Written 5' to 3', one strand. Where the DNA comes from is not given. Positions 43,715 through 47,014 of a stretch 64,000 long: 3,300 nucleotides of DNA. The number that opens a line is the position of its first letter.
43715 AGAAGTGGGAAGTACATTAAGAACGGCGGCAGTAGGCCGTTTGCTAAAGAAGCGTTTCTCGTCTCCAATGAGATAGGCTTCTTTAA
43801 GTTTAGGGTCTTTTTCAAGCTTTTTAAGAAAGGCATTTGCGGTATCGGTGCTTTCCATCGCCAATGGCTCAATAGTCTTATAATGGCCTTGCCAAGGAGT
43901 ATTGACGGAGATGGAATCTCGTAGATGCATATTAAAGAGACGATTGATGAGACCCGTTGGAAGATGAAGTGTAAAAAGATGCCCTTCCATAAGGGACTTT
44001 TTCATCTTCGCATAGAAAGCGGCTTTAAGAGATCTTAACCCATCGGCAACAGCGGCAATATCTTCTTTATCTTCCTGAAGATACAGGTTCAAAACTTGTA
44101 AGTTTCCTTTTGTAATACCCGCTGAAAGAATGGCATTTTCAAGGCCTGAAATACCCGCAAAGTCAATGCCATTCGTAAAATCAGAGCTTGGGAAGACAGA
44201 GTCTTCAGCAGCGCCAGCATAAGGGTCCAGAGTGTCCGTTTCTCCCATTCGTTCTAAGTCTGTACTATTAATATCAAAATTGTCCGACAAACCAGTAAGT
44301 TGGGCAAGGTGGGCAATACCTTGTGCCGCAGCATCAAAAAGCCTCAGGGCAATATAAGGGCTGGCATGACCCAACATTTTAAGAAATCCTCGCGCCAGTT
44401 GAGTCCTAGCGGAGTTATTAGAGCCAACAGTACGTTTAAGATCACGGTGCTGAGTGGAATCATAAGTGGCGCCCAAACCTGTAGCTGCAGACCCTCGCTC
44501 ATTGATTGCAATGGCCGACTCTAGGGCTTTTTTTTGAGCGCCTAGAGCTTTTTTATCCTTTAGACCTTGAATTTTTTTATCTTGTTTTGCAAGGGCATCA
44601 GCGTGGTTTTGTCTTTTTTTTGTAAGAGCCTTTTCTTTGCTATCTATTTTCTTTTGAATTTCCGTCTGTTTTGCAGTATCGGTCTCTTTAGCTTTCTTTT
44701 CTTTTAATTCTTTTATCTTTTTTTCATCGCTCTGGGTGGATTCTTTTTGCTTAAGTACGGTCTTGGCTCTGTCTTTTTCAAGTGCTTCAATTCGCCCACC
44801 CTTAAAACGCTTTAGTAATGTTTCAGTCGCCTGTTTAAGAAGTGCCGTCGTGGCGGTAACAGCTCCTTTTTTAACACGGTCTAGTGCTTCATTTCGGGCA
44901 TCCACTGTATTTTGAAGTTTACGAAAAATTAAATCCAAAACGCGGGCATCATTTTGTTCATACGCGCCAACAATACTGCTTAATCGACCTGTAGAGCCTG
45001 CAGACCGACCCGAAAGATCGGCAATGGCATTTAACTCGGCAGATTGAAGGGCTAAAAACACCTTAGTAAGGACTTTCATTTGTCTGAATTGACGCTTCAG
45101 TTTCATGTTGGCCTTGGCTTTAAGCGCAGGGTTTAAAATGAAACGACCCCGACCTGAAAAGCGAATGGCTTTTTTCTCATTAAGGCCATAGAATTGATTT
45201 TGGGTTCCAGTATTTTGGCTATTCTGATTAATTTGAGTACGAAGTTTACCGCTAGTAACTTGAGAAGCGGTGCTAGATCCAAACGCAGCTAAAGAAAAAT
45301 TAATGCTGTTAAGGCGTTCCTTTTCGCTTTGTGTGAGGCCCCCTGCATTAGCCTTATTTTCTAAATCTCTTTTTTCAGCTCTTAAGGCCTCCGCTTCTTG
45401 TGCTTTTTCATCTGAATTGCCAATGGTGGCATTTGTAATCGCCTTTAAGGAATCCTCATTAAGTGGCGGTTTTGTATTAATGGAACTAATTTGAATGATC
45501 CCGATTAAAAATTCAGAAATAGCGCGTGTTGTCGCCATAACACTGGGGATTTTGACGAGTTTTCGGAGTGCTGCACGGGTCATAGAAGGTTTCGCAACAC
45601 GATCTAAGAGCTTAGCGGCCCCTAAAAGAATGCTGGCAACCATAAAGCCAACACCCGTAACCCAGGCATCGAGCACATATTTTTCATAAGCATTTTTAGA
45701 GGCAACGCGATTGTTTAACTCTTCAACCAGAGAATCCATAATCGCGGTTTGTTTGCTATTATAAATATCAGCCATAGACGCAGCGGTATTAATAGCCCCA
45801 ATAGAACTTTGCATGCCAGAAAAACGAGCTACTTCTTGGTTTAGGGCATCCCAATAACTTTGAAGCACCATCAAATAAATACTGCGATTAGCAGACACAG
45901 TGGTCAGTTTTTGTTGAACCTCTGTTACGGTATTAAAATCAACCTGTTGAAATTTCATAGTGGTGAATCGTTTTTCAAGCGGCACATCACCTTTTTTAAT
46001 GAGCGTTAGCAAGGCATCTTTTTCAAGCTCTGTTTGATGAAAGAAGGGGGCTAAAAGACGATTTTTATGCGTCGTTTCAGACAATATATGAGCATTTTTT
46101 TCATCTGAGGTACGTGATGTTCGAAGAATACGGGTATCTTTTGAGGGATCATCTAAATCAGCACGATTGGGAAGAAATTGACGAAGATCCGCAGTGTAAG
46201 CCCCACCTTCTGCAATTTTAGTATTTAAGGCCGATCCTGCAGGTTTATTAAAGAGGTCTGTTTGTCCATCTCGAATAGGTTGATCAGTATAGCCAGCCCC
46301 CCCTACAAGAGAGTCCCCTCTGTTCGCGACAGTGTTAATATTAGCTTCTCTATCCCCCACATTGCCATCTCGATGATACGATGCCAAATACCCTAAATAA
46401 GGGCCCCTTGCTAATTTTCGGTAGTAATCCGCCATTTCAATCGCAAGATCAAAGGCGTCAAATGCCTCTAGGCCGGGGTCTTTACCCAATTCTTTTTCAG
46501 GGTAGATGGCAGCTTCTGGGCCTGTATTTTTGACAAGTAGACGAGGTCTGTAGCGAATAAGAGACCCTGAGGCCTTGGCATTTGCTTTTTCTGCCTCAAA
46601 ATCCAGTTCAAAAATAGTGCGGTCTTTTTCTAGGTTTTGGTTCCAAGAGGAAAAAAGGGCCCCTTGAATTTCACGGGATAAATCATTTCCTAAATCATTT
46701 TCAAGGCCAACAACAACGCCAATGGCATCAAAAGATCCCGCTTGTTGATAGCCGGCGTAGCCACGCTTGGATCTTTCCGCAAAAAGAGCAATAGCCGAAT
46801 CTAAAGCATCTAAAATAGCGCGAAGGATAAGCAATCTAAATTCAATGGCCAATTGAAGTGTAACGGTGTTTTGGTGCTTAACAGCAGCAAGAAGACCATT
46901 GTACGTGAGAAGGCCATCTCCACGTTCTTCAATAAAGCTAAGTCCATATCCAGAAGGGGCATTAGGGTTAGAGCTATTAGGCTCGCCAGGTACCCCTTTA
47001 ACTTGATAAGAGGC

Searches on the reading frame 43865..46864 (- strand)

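Call 6: search_protein_families(library=pfam, proteins=[window:43865-46864:-], max_evalue=1)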
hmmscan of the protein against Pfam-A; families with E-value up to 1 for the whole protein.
window:43865-46864:- (1000 aa): 1 family
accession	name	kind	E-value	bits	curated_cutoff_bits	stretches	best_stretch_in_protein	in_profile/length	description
PF11163.13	DUF2947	-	0.51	10.6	25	0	691-756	27-92/152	Protein of unknown function (DUF2947)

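Call 7: search_protein_families(library=ncbifam, proteins=[window:43865-46864:-], max_evalue=1)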
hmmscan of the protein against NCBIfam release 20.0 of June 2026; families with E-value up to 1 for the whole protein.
window:43865-46864:- (1000 aa): 1 family
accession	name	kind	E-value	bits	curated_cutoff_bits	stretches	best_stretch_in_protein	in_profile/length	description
NF040950.1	archin_ph_syn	equivalog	0.098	12.5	180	0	326-357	49-82/191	archaetidylinositol phosphate synthase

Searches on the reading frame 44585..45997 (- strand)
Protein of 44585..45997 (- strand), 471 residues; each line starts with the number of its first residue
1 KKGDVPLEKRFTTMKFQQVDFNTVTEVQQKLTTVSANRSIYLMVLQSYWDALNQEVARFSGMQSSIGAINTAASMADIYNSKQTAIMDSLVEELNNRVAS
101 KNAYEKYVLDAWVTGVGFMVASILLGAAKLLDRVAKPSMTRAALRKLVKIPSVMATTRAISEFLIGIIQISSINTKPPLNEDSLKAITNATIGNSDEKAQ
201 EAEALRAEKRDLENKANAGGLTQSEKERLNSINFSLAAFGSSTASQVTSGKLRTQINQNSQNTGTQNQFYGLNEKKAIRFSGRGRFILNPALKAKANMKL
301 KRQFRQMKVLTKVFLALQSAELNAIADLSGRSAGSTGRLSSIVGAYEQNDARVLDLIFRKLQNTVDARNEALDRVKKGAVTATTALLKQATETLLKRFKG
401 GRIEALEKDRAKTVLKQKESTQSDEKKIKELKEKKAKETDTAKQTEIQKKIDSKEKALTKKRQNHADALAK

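Call 61: search_solved_structures(query=A4, max_evalue=1, show_alignments=0)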
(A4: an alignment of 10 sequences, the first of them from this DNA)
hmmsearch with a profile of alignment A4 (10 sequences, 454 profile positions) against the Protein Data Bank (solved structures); distinct sequences matched with E-value up to 1: 7.
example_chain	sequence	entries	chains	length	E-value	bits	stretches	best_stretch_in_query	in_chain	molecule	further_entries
9vkp_d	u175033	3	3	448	0.082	15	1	374-453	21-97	ATP synthase subunit b-delta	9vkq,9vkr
2ld6_A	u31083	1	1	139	0.13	14.4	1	291-394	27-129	Chemotaxis protein CheA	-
9j0n_X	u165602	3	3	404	0.16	14.1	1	273-356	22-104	Negative elongation factor E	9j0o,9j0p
9pwo_A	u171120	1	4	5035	0.3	13.2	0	167-233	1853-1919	Ryanodine receptor 1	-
7tac_C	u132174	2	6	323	0.36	12.9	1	328-384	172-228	Transcription factor TGA3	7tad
6w1n_B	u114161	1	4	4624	0.4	12.8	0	167-233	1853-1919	Ryanodine Receptor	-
6jpr_B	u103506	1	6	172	0.43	12.7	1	82-107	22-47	Phycocyanin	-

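Call 86: find_homologous_proteins(query=A4, max_evalue=0.00001)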
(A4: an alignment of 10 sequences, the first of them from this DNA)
Query A4 (10 sequences): 8000 candidates shared short words with the query, none scored E <= 0.00001.
